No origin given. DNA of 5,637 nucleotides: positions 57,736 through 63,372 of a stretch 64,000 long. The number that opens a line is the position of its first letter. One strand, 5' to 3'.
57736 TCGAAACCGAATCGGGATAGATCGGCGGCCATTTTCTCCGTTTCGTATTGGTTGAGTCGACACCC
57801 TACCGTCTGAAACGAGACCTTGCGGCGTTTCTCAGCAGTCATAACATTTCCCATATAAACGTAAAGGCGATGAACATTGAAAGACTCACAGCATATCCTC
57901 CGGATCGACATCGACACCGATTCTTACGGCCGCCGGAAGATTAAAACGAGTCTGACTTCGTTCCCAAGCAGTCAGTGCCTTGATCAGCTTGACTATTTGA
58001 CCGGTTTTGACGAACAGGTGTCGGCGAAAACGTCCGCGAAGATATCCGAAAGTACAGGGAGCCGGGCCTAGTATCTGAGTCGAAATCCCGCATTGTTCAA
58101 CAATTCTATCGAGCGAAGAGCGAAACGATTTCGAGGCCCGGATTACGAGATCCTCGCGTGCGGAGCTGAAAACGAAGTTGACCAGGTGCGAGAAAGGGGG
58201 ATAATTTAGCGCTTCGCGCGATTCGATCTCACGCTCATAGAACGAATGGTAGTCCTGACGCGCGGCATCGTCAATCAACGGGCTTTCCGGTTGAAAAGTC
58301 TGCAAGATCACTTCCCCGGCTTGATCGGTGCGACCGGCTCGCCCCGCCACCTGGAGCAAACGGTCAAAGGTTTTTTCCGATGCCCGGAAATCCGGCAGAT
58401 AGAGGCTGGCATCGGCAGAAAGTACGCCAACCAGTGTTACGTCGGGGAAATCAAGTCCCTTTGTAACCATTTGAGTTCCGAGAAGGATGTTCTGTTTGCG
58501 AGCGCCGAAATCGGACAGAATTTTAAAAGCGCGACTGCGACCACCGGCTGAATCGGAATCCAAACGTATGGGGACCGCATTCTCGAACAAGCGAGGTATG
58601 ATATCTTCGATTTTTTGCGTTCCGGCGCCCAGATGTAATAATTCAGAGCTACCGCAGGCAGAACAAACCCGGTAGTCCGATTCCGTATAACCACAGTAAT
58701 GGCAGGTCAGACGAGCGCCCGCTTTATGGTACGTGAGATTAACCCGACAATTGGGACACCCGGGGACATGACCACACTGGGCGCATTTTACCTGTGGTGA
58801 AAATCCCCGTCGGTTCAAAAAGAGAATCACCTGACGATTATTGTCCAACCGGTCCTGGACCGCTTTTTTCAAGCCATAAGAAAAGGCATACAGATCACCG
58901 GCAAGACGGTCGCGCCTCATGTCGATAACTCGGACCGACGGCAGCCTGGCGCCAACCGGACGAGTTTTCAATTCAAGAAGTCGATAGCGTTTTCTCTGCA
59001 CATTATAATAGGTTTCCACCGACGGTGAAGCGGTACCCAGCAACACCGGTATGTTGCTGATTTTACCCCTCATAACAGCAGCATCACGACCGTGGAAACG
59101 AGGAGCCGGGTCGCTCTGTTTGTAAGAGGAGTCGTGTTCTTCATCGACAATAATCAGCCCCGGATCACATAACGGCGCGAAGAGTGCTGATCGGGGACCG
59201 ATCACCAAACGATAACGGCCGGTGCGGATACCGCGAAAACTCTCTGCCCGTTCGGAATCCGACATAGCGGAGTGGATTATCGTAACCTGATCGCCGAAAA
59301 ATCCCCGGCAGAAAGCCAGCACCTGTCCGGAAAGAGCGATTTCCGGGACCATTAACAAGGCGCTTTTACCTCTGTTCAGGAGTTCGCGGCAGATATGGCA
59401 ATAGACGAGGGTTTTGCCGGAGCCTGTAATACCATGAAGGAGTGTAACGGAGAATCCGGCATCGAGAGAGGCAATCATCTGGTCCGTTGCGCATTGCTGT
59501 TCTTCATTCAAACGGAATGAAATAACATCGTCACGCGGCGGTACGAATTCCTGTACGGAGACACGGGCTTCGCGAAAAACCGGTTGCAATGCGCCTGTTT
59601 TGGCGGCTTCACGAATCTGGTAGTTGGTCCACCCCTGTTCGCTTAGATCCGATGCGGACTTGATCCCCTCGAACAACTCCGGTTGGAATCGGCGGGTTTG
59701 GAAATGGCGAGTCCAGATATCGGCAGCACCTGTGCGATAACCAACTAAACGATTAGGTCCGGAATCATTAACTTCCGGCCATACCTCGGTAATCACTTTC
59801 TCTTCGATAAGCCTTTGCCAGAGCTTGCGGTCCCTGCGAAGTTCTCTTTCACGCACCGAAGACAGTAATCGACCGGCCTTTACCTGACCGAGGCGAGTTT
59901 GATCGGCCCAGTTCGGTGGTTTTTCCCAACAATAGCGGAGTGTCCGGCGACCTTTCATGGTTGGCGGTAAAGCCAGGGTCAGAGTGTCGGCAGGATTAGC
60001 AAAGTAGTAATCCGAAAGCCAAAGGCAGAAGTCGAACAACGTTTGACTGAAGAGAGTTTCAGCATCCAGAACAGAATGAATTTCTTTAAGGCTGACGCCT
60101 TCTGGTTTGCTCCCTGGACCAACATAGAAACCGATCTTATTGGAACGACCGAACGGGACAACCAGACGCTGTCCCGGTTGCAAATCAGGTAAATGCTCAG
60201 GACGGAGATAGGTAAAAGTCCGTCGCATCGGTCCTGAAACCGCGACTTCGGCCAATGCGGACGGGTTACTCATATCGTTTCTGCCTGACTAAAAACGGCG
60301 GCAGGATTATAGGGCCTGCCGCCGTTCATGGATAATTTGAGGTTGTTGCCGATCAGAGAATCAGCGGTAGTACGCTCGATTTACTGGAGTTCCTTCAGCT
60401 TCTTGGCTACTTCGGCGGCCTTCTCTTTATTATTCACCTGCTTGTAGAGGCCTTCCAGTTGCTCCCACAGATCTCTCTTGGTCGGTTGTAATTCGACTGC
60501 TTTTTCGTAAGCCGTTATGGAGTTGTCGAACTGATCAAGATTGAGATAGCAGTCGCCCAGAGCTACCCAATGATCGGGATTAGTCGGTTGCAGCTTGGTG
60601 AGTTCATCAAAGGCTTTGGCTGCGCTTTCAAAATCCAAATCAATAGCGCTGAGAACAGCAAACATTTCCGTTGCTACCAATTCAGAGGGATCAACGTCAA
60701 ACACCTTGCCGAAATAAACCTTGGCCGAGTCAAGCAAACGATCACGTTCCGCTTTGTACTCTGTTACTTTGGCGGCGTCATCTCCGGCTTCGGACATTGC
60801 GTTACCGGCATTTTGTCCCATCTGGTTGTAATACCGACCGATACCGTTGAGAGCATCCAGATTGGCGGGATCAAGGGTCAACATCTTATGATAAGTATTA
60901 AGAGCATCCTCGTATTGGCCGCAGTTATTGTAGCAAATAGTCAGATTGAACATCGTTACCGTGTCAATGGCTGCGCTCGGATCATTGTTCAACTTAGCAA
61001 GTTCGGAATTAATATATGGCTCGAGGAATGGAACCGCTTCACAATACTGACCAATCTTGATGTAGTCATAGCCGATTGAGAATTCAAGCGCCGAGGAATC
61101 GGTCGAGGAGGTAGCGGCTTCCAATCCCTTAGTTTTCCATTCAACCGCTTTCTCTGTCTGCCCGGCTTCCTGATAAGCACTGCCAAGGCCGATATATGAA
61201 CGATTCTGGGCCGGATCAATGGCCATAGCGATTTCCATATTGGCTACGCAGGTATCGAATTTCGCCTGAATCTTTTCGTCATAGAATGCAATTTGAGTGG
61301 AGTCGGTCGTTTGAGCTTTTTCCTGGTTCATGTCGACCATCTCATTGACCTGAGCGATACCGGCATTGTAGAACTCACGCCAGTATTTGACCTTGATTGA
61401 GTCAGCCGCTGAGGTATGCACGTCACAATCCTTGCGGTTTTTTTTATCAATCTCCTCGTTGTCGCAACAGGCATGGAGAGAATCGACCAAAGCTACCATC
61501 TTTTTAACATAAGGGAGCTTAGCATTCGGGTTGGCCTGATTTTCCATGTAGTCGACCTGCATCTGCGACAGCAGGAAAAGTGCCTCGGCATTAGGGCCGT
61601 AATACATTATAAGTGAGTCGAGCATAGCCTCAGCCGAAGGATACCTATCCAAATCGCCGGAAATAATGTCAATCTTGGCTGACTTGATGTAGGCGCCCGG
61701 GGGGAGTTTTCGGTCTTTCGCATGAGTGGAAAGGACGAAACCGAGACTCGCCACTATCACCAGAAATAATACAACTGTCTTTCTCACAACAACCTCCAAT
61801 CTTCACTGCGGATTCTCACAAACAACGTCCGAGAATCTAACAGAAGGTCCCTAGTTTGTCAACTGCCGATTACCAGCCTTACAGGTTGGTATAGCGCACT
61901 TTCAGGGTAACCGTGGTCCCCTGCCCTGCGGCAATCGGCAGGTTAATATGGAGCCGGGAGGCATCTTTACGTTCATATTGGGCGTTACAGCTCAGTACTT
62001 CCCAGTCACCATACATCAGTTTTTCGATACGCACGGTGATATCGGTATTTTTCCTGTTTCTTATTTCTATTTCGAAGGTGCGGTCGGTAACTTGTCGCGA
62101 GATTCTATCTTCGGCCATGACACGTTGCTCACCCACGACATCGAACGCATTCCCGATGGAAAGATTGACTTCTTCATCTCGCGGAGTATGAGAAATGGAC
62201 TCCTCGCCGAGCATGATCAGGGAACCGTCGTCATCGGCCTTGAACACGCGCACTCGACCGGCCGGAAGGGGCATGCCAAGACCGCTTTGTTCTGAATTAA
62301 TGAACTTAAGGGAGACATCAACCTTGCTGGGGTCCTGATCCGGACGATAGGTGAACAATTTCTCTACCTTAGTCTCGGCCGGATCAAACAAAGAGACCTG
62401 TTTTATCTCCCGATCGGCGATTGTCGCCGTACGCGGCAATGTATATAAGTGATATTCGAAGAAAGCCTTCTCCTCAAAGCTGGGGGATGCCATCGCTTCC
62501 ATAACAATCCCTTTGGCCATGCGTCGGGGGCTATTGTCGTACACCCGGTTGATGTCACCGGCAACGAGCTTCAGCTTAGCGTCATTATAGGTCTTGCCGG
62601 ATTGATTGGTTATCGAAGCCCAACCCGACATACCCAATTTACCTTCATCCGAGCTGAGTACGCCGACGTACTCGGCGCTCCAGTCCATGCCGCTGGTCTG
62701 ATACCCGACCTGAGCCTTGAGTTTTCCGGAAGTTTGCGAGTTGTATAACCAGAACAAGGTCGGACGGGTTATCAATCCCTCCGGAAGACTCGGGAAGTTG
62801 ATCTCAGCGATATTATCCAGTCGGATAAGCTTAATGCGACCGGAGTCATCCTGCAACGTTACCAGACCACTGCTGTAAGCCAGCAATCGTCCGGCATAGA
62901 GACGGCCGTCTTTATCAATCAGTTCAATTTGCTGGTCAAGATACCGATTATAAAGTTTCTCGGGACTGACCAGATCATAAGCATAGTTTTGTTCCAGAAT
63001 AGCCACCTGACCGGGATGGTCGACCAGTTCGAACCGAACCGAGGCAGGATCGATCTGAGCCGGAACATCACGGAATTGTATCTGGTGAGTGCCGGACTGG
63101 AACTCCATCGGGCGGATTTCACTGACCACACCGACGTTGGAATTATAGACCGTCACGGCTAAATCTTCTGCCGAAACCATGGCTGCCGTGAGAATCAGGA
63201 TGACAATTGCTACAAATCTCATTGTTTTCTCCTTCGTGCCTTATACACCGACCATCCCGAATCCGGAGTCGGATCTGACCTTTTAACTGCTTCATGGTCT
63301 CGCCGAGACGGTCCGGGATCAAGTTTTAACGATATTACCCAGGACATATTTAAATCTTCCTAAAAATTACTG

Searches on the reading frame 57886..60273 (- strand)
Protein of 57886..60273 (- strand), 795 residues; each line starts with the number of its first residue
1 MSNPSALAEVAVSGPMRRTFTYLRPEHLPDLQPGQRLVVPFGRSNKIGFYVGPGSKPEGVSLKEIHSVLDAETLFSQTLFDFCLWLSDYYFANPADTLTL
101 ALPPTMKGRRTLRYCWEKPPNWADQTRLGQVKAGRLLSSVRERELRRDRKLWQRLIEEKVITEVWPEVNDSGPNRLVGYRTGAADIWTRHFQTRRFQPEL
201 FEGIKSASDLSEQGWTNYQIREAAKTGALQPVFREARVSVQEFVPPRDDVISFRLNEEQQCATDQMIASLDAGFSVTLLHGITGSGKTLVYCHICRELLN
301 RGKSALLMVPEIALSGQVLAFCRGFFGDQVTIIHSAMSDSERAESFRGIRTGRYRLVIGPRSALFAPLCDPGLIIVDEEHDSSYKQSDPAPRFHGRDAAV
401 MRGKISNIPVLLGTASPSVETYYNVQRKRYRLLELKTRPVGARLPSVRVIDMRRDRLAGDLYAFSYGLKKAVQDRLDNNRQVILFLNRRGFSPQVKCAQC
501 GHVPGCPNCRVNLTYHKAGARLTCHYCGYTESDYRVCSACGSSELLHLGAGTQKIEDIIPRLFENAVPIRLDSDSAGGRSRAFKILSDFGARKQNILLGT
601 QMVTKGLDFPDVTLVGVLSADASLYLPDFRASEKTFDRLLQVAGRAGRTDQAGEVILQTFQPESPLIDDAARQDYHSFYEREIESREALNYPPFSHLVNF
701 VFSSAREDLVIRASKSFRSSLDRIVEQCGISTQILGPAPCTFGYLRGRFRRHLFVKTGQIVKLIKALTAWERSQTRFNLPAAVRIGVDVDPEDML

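Call 7: search_protein_families(library=pfam, proteins=[window:57886-60273:-], max_evalue=0.001)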
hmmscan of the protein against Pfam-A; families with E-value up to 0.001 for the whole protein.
window:57886-60273:- (795 aa): 6 families
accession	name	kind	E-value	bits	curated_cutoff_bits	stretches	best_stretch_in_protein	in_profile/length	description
PF17764.6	PriA_3primeBD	-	3.6e-22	78.4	22.7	1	9-103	1-96/96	3'DNA-binding domain (3'BD)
PF18074.6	PriA_C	-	1.8e-15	57.9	26.9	1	693-791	1-95/95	Primosomal protein N C-terminal domain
PF04851.21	ResIII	-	8.4e-13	49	22.5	1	253-385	2-140/164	Type III restriction enzyme, res subunit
PF00271.37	Helicase_C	-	2.5e-11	44.2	23.5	1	584-649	56-109/110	Helicase conserved C-terminal domain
PF00270.35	DEAD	-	5.7e-11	42.9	26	1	265-418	6-161/167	DEAD/DEAH box helicase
PF18319.7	Zn_ribbon_PriA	-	7e-11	42.3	26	1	506-531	1-26/27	PriA DNA helicase Cys-rich region (CRR) domain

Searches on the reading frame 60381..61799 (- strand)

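Call 7: search_protein_families(library=pfam, proteins=[window:60381-61799:-], max_evalue=0.001)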
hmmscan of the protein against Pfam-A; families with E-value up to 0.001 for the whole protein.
window:60381-61799:- (472 aa): 16 families
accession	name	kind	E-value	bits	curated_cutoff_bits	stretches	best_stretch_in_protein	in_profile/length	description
PF13181.12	TPR_8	-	3e-16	58.6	25.7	1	411-440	4-33/34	Tetratricopeptide repeat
PF07719.23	TPR_2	-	5.3e-15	54.7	27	1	411-440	4-33/34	Tetratricopeptide repeat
PF00515.34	TPR_1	-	1.4e-14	53.6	27.8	1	411-440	4-33/34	Tetratricopeptide repeat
PF13432.12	TPR_16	-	2.9e-14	53.6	32.7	1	389-439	12-62/65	Tetratricopeptide repeat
PF14559.12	TPR_19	-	3.1e-14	53.5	25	1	389-440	6-57/68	Tetratricopeptide repeat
PF13431.12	TPR_17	-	4.1e-14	52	24.4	1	397-425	2-30/34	Tetratricopeptide repeat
PF13414.12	TPR_11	-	1.2e-13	50.9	26.8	1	292-328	6-42/42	TPR repeat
PF13176.12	TPR_7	-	5.1e-13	48.4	27.9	0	283-315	2-34/36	Tetratricopeptide repeat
PF13428.12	TPR_14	-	5.4e-12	45.6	23.5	0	409-448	2-41/44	Tetratricopeptide repeat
PF23914.1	TPR_CcmH_CycH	-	2.9e-10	40.7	42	1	404-450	46-92/158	Cytochrome c-type biogenesis protein H TPR domain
PF13424.12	TPR_12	-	1.8e-09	38.1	30.1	0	200-230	46-76/77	Tetratricopeptide repeat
PF13371.12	TPR_9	-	3.2e-08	33.9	35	0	389-443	10-64/73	Tetratricopeptide repeat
PF13174.12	TPR_6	-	2.1e-07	31.6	26.3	0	414-439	6-31/33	Tetratricopeptide repeat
PF12895.13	ANAPC3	-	4.1e-06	27.4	27.2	0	363-434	12-82/82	Anaphase-promoting complex, cyclosome, subunit 3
PF20308.4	TPR-S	-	0.00018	22.4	27.6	0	254-372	4-91/102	Tetratricopeptide Repeats-Sensor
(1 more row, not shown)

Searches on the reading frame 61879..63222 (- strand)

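Call 7: search_protein_families(library=pfam, proteins=[window:61879-63222:-], max_evalue=0.001)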
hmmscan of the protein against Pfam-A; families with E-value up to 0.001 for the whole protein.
window:61879-63222:- (447 aa): 2 families
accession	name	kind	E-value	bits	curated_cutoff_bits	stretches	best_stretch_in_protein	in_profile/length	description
PF13598.12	DUF4139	-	8.9e-07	29.3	31.8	1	171-401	2-151/205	Domain of unknown function (DUF4139)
PF13600.11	DUF4140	-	1.7e-06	28.8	27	1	23-100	1-75/98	N-terminal domain of unknown function (DUF4140)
